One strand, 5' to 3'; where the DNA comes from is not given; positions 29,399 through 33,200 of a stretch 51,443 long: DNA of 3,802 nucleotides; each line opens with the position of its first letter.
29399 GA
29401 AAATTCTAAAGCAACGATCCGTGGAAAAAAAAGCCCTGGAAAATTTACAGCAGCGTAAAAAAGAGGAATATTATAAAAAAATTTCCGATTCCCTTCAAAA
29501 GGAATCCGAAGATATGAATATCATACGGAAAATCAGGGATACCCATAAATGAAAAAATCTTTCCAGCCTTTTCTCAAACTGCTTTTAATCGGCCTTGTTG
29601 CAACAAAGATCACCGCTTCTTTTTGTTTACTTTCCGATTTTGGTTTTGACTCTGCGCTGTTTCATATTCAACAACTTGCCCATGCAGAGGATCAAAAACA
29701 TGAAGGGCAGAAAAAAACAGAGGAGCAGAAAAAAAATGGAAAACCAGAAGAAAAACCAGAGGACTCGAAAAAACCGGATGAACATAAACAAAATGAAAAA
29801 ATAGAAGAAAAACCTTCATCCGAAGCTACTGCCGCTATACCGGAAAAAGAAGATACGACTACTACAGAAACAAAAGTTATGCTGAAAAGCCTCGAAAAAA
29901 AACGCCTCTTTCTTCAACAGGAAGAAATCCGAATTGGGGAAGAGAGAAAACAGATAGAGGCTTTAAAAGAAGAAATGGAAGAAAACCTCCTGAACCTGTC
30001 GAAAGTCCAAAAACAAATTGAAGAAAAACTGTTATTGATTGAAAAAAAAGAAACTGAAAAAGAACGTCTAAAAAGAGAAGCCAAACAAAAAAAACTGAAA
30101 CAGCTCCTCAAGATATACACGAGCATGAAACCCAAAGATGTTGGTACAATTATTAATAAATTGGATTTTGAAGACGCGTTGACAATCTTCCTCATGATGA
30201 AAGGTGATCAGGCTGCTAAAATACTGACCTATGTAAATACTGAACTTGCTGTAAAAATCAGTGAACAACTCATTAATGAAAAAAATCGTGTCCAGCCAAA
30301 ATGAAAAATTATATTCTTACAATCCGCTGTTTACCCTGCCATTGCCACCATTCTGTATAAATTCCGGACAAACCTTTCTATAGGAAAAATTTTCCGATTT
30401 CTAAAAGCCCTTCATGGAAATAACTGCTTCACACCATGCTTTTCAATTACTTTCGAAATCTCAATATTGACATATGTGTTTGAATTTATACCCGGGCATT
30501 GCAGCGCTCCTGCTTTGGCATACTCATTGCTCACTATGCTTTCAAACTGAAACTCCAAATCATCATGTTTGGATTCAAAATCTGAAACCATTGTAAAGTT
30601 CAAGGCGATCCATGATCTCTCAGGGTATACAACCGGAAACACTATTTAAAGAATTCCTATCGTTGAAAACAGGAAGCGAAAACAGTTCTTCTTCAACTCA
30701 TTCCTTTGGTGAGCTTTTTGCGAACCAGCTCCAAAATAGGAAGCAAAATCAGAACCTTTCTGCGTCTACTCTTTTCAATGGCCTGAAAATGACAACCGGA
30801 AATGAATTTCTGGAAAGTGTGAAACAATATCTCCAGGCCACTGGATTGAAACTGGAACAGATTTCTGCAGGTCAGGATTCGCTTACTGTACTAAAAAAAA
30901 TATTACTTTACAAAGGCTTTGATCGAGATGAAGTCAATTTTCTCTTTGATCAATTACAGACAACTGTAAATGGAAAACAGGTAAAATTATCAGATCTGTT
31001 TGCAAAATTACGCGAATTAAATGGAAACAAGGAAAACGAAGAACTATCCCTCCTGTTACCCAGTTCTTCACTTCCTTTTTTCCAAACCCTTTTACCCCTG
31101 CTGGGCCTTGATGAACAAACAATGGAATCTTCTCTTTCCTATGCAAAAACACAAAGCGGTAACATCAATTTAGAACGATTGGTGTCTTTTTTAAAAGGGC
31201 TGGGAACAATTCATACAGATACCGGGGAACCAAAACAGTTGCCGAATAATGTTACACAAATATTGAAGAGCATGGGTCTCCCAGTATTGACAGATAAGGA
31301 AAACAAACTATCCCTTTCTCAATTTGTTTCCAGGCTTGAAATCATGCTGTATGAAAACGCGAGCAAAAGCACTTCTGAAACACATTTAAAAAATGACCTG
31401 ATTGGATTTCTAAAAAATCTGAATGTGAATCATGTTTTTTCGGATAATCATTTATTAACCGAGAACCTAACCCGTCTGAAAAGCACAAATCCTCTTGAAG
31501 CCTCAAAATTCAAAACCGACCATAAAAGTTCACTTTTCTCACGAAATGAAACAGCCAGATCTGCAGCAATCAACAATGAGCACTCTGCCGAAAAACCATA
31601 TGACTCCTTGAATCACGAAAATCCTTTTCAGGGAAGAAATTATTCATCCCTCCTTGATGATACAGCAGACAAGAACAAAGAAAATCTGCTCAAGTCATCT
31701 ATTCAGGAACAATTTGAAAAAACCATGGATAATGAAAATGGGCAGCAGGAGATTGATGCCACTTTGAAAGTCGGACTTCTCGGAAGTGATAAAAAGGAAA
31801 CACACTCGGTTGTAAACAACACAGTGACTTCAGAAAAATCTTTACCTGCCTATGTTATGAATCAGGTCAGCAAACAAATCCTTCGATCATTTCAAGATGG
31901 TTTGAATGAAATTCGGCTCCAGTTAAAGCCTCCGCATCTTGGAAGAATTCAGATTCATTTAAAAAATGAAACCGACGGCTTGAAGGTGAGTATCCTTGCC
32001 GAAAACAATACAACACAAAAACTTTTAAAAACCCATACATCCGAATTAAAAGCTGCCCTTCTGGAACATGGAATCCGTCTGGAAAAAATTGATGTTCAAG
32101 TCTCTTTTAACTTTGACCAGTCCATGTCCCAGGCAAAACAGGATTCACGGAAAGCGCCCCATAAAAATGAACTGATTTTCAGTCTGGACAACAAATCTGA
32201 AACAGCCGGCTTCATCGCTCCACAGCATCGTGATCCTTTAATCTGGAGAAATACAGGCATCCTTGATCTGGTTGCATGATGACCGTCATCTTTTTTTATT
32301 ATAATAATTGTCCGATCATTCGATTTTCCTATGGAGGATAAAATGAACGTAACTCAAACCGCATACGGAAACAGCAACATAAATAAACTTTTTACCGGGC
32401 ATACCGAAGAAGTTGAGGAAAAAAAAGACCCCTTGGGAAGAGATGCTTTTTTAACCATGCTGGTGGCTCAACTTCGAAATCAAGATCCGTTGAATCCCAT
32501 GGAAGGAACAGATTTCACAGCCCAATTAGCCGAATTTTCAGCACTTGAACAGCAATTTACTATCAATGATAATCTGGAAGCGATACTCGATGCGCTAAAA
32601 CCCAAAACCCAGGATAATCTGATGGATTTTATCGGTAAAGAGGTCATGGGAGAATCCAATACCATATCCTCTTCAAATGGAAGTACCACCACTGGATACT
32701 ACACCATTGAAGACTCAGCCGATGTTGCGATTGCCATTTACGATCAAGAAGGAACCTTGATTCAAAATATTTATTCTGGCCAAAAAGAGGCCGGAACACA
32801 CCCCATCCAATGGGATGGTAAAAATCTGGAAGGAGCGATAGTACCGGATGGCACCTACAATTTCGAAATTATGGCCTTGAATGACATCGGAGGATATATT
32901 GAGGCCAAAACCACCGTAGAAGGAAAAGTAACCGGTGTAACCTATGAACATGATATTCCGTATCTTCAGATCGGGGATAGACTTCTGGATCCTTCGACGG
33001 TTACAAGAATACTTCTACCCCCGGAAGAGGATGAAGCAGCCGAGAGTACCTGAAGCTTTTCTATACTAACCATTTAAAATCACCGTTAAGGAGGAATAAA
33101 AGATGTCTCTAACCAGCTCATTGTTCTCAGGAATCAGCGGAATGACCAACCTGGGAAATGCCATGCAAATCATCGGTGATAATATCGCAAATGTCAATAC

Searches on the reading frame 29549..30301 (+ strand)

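Call 16: search_protein_families(library=pfam, proteins=[window:29549-30301:+], max_evalue=0.001)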
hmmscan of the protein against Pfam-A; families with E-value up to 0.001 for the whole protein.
window:29549-30301:+ (251 aa): 0 families

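Call 77: search_protein_families(library=ncbifam, proteins=[window:29549-30301:+], max_evalue=0.1)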
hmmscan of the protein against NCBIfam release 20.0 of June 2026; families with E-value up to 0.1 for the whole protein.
window:29549-30301:+ (251 aa): 1 family
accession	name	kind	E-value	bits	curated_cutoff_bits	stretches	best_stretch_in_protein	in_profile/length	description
NF047368.1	collar_FlbB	equivalog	6.3e-06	26.1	110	1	100-218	43-160/193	periplasmic-type flagellar collar protein FlbB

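Call 78: search_protein_families(library=pfam, proteins=[window:29549-30301:+], max_evalue=10)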
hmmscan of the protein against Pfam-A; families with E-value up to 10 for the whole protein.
window:29549-30301:+ (251 aa): 1 family
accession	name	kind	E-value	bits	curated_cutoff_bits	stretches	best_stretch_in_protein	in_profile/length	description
PF03448.22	MgtE_N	-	0.0049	17.8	25.9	1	193-244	1-52/102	MgtE intracellular N domain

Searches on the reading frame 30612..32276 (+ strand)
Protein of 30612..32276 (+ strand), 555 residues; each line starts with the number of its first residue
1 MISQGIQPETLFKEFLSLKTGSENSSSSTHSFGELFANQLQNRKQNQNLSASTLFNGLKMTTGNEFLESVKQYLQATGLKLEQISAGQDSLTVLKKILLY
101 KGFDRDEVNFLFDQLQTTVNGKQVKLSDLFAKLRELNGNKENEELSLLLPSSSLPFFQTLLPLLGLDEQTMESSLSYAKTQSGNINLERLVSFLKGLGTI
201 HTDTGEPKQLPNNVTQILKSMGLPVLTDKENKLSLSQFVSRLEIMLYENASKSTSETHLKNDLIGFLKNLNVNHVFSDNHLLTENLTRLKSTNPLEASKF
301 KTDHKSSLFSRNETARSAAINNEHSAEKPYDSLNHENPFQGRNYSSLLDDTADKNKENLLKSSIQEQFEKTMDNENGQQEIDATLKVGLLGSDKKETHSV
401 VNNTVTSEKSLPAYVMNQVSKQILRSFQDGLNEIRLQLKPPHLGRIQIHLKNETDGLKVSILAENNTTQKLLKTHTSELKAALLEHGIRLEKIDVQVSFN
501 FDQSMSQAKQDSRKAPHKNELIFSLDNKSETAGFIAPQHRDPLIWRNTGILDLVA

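Call 3: search_protein_families(library=pfam, proteins=[window:30612-32276:+], max_evalue=0.01)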
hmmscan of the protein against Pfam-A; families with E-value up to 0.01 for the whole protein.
window:30612-32276:+ (555 aa): 2 families
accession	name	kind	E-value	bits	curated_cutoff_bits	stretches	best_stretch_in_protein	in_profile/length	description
PF02120.21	Flg_hook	-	2.6e-17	62.8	29.8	1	422-497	3-78/85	Flagellar hook-length control protein FliK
PF09483.15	HpaP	-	0.0015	19.1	23.8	1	430-497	22-89/90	Type III secretion protein (HpaP)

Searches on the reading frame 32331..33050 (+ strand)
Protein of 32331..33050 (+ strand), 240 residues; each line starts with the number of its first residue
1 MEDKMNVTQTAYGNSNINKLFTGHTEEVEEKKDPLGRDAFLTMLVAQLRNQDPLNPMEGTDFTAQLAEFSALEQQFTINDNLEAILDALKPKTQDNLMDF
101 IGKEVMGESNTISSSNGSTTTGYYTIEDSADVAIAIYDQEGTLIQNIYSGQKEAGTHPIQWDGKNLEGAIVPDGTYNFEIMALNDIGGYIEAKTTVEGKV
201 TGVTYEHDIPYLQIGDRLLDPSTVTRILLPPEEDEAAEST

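Call 3: search_protein_families(library=pfam, proteins=[window:32331-33050:+], max_evalue=0.01)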
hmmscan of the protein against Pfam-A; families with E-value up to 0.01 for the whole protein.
window:32331-33050:+ (240 aa): 4 families
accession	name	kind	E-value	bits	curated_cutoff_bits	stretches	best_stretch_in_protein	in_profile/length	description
PF03963.19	FlgD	-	7.6e-21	74.5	27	1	24-83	15-74/75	Flagellar hook capping protein - N-terminal region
PF13860.13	FlgD_ig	-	2.7e-16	59.8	27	1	109-183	1-76/79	FlgD Ig-like domain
PF13861.12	FLgD_tudor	-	0.00014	22.4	26.9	1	100-216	9-48/58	FlgD Tudor-like domain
PF13585.12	CHU_C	-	0.0011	19.5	27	1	113-182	7-72/86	CHU_C Type IX secretion signal domain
